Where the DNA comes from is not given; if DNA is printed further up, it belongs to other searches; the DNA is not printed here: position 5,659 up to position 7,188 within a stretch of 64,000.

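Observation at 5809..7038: Obg orthologue whose GTPase domain has lost the G1, G3 and G4 motifs (pseudo-GTPase)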

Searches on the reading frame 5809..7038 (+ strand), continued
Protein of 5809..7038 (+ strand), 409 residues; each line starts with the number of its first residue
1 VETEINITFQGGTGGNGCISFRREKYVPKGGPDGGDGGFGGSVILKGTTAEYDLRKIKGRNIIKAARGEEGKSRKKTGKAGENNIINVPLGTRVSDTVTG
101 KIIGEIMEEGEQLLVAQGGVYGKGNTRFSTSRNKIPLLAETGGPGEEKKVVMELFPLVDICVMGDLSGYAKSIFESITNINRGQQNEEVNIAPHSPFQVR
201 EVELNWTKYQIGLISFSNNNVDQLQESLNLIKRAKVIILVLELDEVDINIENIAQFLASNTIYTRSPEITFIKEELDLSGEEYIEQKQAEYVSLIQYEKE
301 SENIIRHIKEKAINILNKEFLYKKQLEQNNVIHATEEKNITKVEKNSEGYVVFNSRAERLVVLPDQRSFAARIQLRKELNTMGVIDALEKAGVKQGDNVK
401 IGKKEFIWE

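Call 50: find_homologous_proteins(query=A4, max_evalue=1e-10)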
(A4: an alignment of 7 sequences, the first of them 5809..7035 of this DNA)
Query A4 (7 sequences) (409 aa, profile of the alignment): 7923 proteins with E <= 1e-10 among 8000 candidates; the best 120 are listed.
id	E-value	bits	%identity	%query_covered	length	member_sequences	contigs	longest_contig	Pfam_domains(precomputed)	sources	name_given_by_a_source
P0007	1.8e-179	615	37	100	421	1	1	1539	PF01926.30,PF02421.25,PF01018.29,PF09269.17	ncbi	-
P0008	7.8e-178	610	33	100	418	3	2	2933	PF01926.30,PF02421.25,PF01018.29,PF09269.17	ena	-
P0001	8.1e-175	600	99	100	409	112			PF01018.29,PF09269.17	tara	tara:strand:- start:1555 stop:2784 length:1230 start_codon:yes stop_codon:yes gene_type:complete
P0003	9.3e-175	600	78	100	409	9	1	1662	PF01018.29,PF09269.17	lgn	-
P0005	5.1e-170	584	62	100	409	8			PF01018.29,PF09269.17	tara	tara:strand:+ start:1424 stop:2653 length:1230 start_codon:yes stop_codon:yes gene_type:complete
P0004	6.7e-169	580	78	100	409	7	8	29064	PF01018.29,PF09269.17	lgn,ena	-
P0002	2.9e-167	575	80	100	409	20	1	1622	PF01018.29,PF09269.17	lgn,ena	-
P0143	2.5e-158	545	34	99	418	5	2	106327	PF01926.30,PF02421.25,PF01018.29,PF09269.17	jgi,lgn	jgi:GTP-binding protein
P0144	8.2e-156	537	33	100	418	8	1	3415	PF01926.30,PF02421.25,PF01018.29,PF09269.17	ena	-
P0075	1.1e-138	481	30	98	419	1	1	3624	PF01926.30,PF02421.25,PF00009.34,PF01018.29,PF09269.17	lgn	-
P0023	2.4e-138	480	32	100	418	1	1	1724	PF01926.30,PF02421.25,PF01018.29,PF09269.17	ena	-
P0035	6.2e-137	475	43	42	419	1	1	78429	PF01926.30,PF02421.25,PF00009.34,PF01018.29,PF09269.17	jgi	-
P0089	3.7e-136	472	29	98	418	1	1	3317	PF01926.30,PF02421.25,PF00009.34,PF01018.29,PF09269.17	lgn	-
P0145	3.3e-134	466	30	100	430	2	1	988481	PF01926.30,PF02421.25,PF00009.34,PF01018.29,PF09269.17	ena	-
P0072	6.1e-133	462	31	99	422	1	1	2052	PF01926.30,PF02421.25,PF01018.29,PF09269.17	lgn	-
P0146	3.3e-132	459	29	100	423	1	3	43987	PF01926.30,PF02421.25,PF00009.34,PF01018.29,PF09269.17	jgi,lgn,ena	jgi:GTP-binding protein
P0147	1.3e-131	457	31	98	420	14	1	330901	PF01926.30,PF02421.25,PF01018.29,PF09269.17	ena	-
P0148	1.9e-131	457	36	53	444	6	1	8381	PF01926.30,PF02421.25,PF00009.34,PF01018.29,PF09269.17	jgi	-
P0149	8.3e-131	455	32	99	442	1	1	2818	PF01926.30,PF02421.25,PF01018.29,PF09269.17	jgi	jgi:GTP-binding protein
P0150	1.1e-130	454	30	100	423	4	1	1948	PF01926.30,PF02421.25,PF01018.29,PF09269.17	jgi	jgi:GTP-binding protein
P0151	1.8e-129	450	30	100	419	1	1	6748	PF01926.30,PF02421.25,PF01018.29,PF09269.17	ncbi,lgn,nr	ncbi:MAG: GTPase ObgE [Dehalococcoidia bacterium]|nr:GTPase ObgE [Dehalococcoidia bacterium]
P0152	8.0e-128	445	32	99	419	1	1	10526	PF01926.30,PF02421.25,PF01018.29,PF09269.17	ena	-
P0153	1.0e-127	445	30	99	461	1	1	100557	PF01926.30,PF02421.25,PF01018.29,PF09269.17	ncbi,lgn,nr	ncbi:MAG: GTPase ObgE [Chloroflexota bacterium]|nr:MAG: GTPase ObgE [Chloroflexota bacterium]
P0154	4.7e-127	442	30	95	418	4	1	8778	PF01926.30,PF02421.25,PF00009.34,PF01018.29,PF09269.17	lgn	-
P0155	7.4e-127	442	28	100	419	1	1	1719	PF01926.30,PF02421.25,PF01018.29,PF09269.17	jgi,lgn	-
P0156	2.5e-126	440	30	99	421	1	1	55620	PF01926.30,PF02421.25,PF01018.29,PF09269.17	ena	-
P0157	2.9e-126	440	28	100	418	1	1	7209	PF01926.30,PF02421.25,PF01018.29,PF09269.17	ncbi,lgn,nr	ncbi:MAG: GTPase ObgE [Chloroflexi bacterium]|nr:GTPase ObgE [Chloroflexota bacterium]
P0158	4.3e-126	439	28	100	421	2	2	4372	PF01926.30,PF02421.25,PF01018.29,PF09269.17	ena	-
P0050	2.9e-125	437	30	100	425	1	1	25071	PF01926.30,PF02421.25,PF01018.29,PF09269.17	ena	-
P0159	3.9e-125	436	30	99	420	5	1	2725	PF01926.30,PF02421.25,PF01018.29,PF09269.17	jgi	jgi:GTP-binding protein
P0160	5.4e-125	436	29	100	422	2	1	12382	PF01926.30,PF02421.25,PF01018.29,PF09269.17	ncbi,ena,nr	ncbi:MAG TPA: GTPase ObgE [Dehalococcoidia bacterium]|nr:GTPase ObgE [Dehalococcoidia bacterium]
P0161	1.1e-124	435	32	99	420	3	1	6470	PF01926.30,PF02421.25,PF01018.29,PF09269.17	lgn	-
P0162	2.0e-124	434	31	99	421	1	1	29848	PF01926.30,PF02421.25,PF01018.29,PF03193.23,PF09269.17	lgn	-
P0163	9.2e-124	432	29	98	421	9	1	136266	PF01926.30,PF02421.25,PF01018.29,PF09269.17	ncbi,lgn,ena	-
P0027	2.1e-123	430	31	99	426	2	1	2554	PF01926.30,PF02421.25,PF00009.34,PF01018.29,PF09269.17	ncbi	-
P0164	2.5e-123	430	27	100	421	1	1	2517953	PF01926.30,PF02421.25,PF00009.34,PF01018.29,PF09269.17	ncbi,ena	-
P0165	4.5e-123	429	29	100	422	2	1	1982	PF01926.30,PF02421.25,PF01018.29,PF09269.17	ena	-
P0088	4.8e-123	429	28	99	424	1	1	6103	PF01926.30,PF02421.25,PF01018.29,PF09269.17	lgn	-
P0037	6.6e-123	429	31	96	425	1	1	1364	PF01926.30,PF02421.25,PF00009.34,PF01018.29,PF09269.17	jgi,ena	-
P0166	9.6e-123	428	30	99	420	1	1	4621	PF01926.30,PF02421.25,PF01018.29,PF09269.17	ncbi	-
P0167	1.1e-122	428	29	100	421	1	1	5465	PF01926.30,PF02421.25,PF01018.29,PF09269.17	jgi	jgi:GTP-binding protein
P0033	1.1e-122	428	44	42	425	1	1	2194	PF01926.30,PF02421.25,PF01018.29,PF09269.17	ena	-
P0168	1.4e-122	428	29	99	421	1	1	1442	PF01926.30,PF02421.25,PF01018.29,PF09269.17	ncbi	-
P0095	1.1e-121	425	31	100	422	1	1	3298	PF01926.30,PF00025.28,PF02421.25,PF01018.29,PF03193.23,PF09269.17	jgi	jgi:GTP-binding protein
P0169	3.7e-121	423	32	99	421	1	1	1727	PF01926.30,PF00025.28,PF02421.25,PF01018.29,PF09269.17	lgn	-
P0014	4.3e-121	423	32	99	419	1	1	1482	PF01926.30,PF02421.25,PF01018.29,PF09269.17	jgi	jgi:GTP-binding protein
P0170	5.9e-121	422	28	100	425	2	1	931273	PF01926.30,PF02421.25,PF01018.29,PF09269.17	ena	-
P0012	1.7e-120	421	33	99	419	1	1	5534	PF01926.30,PF02421.25,PF01018.29,PF09269.17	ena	-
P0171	2.7e-120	420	29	100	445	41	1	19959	PF01926.30,PF02421.25,PF01018.29,PF09269.17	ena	-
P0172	3.7e-120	420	29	95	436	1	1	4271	PF01926.30,PF02421.25,PF01018.29,PF09269.17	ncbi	-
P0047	1.3e-119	418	31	99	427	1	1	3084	PF01926.30,PF02421.25,PF01018.29,PF09269.17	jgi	-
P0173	1.3e-119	418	29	97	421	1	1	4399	PF01926.30,PF02421.25,PF01018.29,PF09269.17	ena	-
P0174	5.4e-119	416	28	99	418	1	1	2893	PF01926.30,PF02421.25,PF01018.29,PF09269.17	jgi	jgi:GTP-binding protein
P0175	5.9e-119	416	27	98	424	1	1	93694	PF01926.30,PF02421.25,PF01018.29,PF09269.17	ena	-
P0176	1.7e-118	414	28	94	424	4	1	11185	PF01926.30,PF02421.25,PF01018.29,PF09269.17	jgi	jgi:GTPase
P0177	1.8e-118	414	29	99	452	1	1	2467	PF01926.30,PF02421.25,PF01018.29,PF09269.17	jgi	jgi:GTP-binding protein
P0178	1.8e-118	414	30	99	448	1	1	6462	PF01926.30,PF00025.28,PF02421.25,PF01018.29,PF09269.17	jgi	jgi:GTPase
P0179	5.1e-118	413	28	100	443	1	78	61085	PF01926.30,PF02421.25,PF01018.29,PF09269.17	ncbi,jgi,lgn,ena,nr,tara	ncbi:MAG: GTPase ObgE [Nisaea sp.]|nr:GTPase ObgE [SAR202 cluster bacterium] MCH2631117.1 GTPase Obg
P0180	7.4e-118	412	28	100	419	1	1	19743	PF01926.30,PF00025.28,PF02421.25,PF01018.29,PF09269.17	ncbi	-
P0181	8.2e-118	412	28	100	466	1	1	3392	PF01926.30,PF02421.25,PF01018.29,PF09269.17,PF03308.23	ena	-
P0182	1.1e-117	412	28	100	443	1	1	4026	PF01926.30,PF02421.25,PF01018.29,PF09269.17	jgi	jgi:GTP-binding protein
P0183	1.8e-117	411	28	100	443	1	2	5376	PF01926.30,PF02421.25,PF01018.29,PF09269.17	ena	-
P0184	3.3e-117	410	31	100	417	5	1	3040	PF01926.30,PF02421.25,PF01018.29,PF09269.17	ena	-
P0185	8.0e-117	409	29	100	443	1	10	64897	PF01926.30,PF02421.25,PF01018.29,PF09269.17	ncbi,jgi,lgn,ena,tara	tara:strand:- start:17372 stop:18703 length:1332 start_codon:yes stop_codon:yes gene_type:complete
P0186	8.1e-117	409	28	100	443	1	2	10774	PF01926.30,PF02421.25,PF01018.29,PF09269.17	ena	-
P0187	8.3e-117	409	30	100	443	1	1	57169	PF01926.30,PF02421.25,PF01018.29,PF09269.17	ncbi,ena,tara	tara:strand:- start:17372 stop:18703 length:1332 start_codon:yes stop_codon:yes gene_type:complete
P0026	1.7e-116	408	31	99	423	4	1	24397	PF01926.30,PF02421.25,PF01018.29,PF09269.17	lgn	-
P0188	2.3e-116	407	29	100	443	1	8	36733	PF01926.30,PF02421.25,PF01018.29,PF09269.17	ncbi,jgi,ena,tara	tara:strand:- start:169 stop:1500 length:1332 start_codon:yes stop_codon:yes gene_type:complete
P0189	6.9e-116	406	29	100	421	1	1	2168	PF01926.30,PF02421.25,PF01018.29,PF09269.17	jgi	jgi:GTP-binding protein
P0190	3.7e-115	403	30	99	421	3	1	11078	PF01926.30,PF02421.25,PF00009.34,PF01018.29,PF09269.17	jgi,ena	-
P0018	3.9e-115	403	30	98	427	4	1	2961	PF01926.30,PF02421.25,PF01018.29,PF09269.17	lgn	-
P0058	4.8e-115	403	30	98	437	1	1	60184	PF01926.30,PF02421.25,PF01018.29,PF09269.17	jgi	jgi:GTP-binding protein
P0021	5.6e-115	403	33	98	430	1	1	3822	PF01926.30,PF02421.25,PF01018.29,PF09269.17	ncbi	ncbi:MAG: GTPase ObgE [Candidatus Poribacteria bacterium]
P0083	9.8e-115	402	34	99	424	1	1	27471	PF01926.30,PF00025.28,PF02421.25,PF01018.29,PF09269.17,PF00071.29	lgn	-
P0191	1.7e-114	401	28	99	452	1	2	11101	PF01926.30,PF02421.25,PF01018.29,PF09269.17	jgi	jgi:GTP-binding protein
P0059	2.4e-114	401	32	99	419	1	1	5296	PF01926.30,PF02421.25,PF01018.29,PF09269.17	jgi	jgi:GTP-binding protein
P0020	2.5e-114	401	33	98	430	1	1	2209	PF01926.30,PF02421.25,PF01018.29,PF09269.17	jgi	-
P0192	3.4e-114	400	29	98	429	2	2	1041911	PF01926.30,PF02421.25,PF01018.29,PF09269.17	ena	-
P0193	3.5e-114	400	27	100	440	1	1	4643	PF01926.30,PF02421.25,PF01018.29,PF09269.17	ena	-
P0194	3.5e-114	400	31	100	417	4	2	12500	PF01926.30,PF02421.25,PF01018.29,PF09269.17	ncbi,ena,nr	ncbi:MAG: GTPase ObgE [Chloroflexi bacterium]|nr:GTPase ObgE [Chloroflexota bacterium]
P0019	5.8e-114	399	33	98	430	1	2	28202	PF01926.30,PF02421.25,PF01018.29,PF09269.17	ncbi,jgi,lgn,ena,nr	ncbi:TPA: GTPase ObgE [Candidatus Poribacteria bacterium]|nr:GTPase ObgE [Candidatus Poribacteria ba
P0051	6.0e-114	399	32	99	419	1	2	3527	PF01926.30,PF02421.25,PF01018.29,PF09269.17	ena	-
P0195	7.2e-114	399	27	95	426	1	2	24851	PF01926.30,PF00025.28,PF02421.25,PF01018.29,PF09269.17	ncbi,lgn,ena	-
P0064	1.1e-113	398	32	99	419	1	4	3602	PF01926.30,PF02421.25,PF01018.29,PF09269.17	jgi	jgi:GTP-binding protein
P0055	1.2e-113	398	32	99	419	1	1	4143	PF01926.30,PF02421.25,PF01018.29,PF09269.17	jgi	jgi:GTP-binding protein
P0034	1.6e-113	398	30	98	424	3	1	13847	PF01926.30,PF02421.25,PF01018.29,PF09269.17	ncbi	-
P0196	2.0e-113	398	31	99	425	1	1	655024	PF01926.30,PF02421.25,PF01018.29,PF09269.17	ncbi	-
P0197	2.6e-113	397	29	99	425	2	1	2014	PF01926.30,PF02421.25,PF01018.29,PF09269.17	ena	-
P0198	4.0e-113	397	31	99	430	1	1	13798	PF01926.30,PF02421.25,PF01018.29,PF09269.17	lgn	-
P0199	4.1e-113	396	30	95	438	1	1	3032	PF01926.30,PF02421.25,PF01018.29,PF09269.17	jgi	jgi:GTP-binding protein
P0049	5.6e-113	396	32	99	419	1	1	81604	PF01926.30,PF02421.25,PF01018.29,PF09269.17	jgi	-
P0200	7.9e-113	396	30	100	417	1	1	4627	PF01926.30,PF02421.25,PF01018.29,PF09269.17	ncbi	-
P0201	8.6e-113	395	26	95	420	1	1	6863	PF01926.30,PF02421.25,PF01018.29,PF09269.17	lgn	-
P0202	2.1e-112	394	29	99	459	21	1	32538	PF01926.30,PF00025.28,PF02421.25,PF01018.29,PF09269.17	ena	-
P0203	2.5e-112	394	28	99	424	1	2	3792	PF01926.30,PF02421.25,PF01018.29,PF09269.17,PF03308.23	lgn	-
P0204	2.5e-112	394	29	99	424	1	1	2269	PF01926.30,PF02421.25,PF01018.29,PF09269.17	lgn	-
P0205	2.5e-112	394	29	98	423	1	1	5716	PF01926.30,PF02421.25,PF01018.29,PF09269.17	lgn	-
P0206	2.7e-112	394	31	99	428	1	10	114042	PF01926.30,PF02421.25,PF01018.29,PF09269.17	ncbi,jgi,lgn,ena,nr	ncbi:MAG TPA: GTPase ObgE [Firmicutes bacterium]|nr:GTPase ObgE [Bacillota bacterium]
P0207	3.5e-112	393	27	95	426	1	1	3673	PF01926.30,PF00025.28,PF02421.25,PF01018.29,PF09269.17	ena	-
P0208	5.2e-112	393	29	95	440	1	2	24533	PF01926.30,PF02421.25,PF01018.29,PF09269.17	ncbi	-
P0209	5.5e-112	393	32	98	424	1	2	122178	PF01926.30,PF02421.25,PF01018.29,PF09269.17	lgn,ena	-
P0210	7.6e-112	392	30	95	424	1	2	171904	PF01926.30,PF02421.25,PF01018.29,PF09269.17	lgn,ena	-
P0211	7.8e-112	392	29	98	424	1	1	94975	PF01926.30,PF02421.25,PF01018.29,PF09269.17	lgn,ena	-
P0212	8.3e-112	392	27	100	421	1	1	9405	PF01926.30,PF02421.25,PF01018.29,PF09269.17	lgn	-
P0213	1.1e-111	392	29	99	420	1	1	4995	PF01926.30,PF02421.25,PF01018.29,PF03193.23,PF09269.17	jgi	jgi:GTP-binding protein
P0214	1.1e-111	392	28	100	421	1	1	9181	PF01926.30,PF02421.25,PF01018.29,PF09269.17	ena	-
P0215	1.2e-111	392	29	99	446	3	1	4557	PF01926.30,PF00025.28,PF02421.25,PF01018.29,PF09269.17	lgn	-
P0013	1.2e-111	392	33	98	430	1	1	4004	PF01926.30,PF02421.25,PF01018.29,PF09269.17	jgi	jgi:GTP-binding protein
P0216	1.2e-111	392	32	99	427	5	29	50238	PF01926.30,PF00025.28,PF02421.25,PF01018.29,PF09269.17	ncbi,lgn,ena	ncbi:MAG: GTPase ObgE [Armatimonadota bacterium]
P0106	1.3e-111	392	31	99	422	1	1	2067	PF01926.30,PF02421.25,PF01018.29,PF03193.23,PF09269.17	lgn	-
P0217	1.7e-111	391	27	98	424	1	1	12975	PF01926.30,PF02421.25,PF01018.29,PF09269.17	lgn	-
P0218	1.8e-111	391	32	98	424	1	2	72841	PF01926.30,PF02421.25,PF01018.29,PF09269.17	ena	-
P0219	6.4e-111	389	28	94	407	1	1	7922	PF01926.30,PF02421.25,PF01018.29,PF09269.17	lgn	-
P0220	6.5e-111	389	29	98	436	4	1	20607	PF01926.30,PF02421.25,PF01018.29,PF09269.17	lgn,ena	-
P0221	7.6e-111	389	31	99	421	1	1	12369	PF01926.30,PF02421.25,PF01018.29,PF09269.17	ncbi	-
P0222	9.7e-111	389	30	98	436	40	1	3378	PF01926.30,PF02421.25,PF01018.29,PF09269.17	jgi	-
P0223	1.1e-110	389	30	98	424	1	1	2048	PF01926.30,PF02421.25,PF01018.29,PF09269.17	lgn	-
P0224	1.1e-110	388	30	98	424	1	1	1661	PF01926.30,PF02421.25,PF01018.29,PF09269.17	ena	-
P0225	1.2e-110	388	35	66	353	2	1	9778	PF01926.30,PF02421.25,PF00009.34,PF01018.29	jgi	jgi:GTP-binding protein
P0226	1.3e-110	388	29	99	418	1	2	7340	PF01926.30,PF02421.25,PF01018.29,PF09269.17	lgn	-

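Call 53: find_encoding_contigs(protein=P0143, flank=10000, max_places=2)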
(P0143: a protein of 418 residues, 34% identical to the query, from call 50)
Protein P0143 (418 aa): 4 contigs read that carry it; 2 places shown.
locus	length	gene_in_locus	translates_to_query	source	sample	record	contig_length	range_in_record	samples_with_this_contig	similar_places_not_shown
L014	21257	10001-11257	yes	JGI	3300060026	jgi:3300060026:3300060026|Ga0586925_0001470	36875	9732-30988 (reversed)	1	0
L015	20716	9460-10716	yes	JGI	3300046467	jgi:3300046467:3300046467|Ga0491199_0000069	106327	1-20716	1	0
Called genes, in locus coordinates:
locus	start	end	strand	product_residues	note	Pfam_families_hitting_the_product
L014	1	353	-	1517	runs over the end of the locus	PF00310:GATase_2, PF04898:Glu_syn_central, PF01645:Glu_synthase, PF01493:GXGXG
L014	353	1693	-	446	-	PF03951:Gln-synt_N, PF00120:Gln-synt_C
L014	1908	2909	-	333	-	PF03951:Gln-synt_N, PF00120:Gln-synt_C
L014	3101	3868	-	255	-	PF00486:Trans_reg_C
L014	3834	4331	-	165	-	PF14340:DUF4395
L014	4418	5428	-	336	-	PF00291:PALP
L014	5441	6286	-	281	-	PF00899:ThiF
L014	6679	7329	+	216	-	PF01386:Ribosomal_L25p, PF14693:Ribosomal_TL5_C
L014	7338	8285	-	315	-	PF00551:Formyl_trans_N, PF02911:Formyl_trans_C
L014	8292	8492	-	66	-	-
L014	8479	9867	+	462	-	PF11638:DnaA_N, PF00308:Bac_DnaA, PF01695:IstB_IS21 (weak), PF08299:Bac_DnaA_C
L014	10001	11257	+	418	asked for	PF01018:GTP1_OBG, PF01926:MMR_HSR1, PF02421:FeoB_N (weak), PF09269:DUF1967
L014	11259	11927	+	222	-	PF01467:CTP_transf_like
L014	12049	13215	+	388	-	PF13452:FAS1_DH_region (faint)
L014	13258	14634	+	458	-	-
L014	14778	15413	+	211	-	PF00156:Pribosyltran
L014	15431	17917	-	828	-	PF02518:HATPase_c, PF00204:DNA_gyraseB, PF01751:Toprim, PF00986:DNA_gyraseB_C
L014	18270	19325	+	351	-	PF00814:TsaD, PF22521:HypF_C_2 (weak)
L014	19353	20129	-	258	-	-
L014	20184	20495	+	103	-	PF02041:Auxin_BP (weak), PF12973:Cupin_7 (weak), PF00190:Cupin_1, PF07883:Cupin_2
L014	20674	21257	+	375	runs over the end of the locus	PF01145:Band_7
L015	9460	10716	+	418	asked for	PF01018:GTP1_OBG, PF01926:MMR_HSR1, PF02421:FeoB_N (weak), PF09269:DUF1967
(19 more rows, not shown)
